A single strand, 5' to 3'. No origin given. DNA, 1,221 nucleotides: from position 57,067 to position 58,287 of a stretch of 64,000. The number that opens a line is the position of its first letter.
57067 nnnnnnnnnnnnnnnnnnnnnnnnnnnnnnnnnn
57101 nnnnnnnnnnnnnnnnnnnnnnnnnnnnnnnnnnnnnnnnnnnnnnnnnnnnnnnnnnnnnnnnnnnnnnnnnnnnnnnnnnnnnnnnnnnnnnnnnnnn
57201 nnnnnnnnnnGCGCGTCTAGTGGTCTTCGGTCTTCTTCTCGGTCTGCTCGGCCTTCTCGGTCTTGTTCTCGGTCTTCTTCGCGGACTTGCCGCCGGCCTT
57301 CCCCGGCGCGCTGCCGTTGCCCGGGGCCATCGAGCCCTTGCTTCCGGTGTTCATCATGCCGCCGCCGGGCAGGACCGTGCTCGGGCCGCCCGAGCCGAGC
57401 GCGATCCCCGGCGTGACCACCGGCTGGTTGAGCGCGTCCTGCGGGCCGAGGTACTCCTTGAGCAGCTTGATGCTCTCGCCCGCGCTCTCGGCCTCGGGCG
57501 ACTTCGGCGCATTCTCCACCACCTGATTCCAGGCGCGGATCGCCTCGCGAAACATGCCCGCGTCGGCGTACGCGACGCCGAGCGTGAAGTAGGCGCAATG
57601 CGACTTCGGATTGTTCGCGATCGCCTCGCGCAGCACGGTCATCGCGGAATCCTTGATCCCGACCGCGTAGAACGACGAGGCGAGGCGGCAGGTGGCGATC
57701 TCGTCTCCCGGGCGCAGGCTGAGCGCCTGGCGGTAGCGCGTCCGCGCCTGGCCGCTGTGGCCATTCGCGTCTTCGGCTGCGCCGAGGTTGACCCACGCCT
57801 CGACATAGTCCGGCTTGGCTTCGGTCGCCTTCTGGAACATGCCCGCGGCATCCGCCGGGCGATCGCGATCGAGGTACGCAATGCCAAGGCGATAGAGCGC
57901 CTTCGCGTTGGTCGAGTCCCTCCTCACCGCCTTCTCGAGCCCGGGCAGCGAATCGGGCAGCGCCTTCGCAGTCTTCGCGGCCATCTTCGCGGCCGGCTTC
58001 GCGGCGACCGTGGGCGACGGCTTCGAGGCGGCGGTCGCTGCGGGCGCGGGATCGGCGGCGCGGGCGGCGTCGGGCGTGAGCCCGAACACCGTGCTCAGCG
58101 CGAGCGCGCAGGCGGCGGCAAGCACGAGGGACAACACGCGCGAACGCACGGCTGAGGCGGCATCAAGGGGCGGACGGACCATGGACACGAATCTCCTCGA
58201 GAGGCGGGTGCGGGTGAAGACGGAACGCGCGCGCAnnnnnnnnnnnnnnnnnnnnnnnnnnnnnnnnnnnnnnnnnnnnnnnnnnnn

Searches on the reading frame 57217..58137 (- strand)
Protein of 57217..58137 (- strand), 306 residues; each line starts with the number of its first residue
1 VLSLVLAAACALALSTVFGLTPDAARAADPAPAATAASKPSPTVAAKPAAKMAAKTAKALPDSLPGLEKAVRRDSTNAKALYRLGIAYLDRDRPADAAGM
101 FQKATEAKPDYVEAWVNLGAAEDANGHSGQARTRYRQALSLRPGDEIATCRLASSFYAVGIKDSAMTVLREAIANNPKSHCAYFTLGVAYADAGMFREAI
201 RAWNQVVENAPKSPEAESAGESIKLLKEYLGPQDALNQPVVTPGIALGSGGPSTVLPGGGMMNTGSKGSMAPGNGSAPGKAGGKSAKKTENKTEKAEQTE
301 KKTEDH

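Call 74: search_protein_families(library=pfam, proteins=[window:57217-58137:-], max_evalue=0.01)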
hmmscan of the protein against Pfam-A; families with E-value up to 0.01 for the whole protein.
window:57217-58137:- (306 aa): 18 families
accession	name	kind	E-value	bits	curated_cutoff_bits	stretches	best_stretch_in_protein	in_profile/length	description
PF07719.23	TPR_2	-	1.2e-20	72.3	27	3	182-212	3-33/34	Tetratricopeptide repeat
PF13431.12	TPR_17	-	1.6e-18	65.7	24.4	3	101-132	2-33/34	Tetratricopeptide repeat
PF00515.34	TPR_1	-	4.2e-17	61.6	27.8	2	78-111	1-34/34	Tetratricopeptide repeat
PF13414.12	TPR_11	-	6.3e-17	61.4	26.8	0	164-194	12-42/42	TPR repeat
PF13428.12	TPR_14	-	2.5e-16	59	23.5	2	79-120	2-43/44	Tetratricopeptide repeat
PF13432.12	TPR_16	-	2.7e-16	60.1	32.7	3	82-145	1-64/65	Tetratricopeptide repeat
PF14559.12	TPR_19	-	5.6e-15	55.9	25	3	67-118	14-64/68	Tetratricopeptide repeat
PF13174.12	TPR_6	-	8.1e-15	54.8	26.3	1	182-213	2-33/33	Tetratricopeptide repeat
PF13181.12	TPR_8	-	7.3e-11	41.8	25.7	0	113-144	2-33/34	Tetratricopeptide repeat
PF23914.1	TPR_CcmH_CycH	-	2.5e-10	40.9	42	1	107-213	45-154/158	Cytochrome c-type biogenesis protein H TPR domain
PF13424.12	TPR_12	-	3.8e-10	40.2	30.1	0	78-108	45-75/77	Tetratricopeptide repeat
PF14561.12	TPR_20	-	1.2e-05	25.9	25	0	165-213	7-55/90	Tetratricopeptide repeat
PF21545.3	T7SS_EccA1_N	-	2e-05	24.5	27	0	91-126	14-52/272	T7SS, ESX-1 secretion system protein EccA1, N-terminal domain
PF12688.13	TPR_5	-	3.5e-05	24.5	24.2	1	119-202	8-96/119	Tetratrico peptide repeat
PF13176.12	TPR_7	-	3.6e-05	24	27.9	0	80-105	1-28/36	Tetratricopeptide repeat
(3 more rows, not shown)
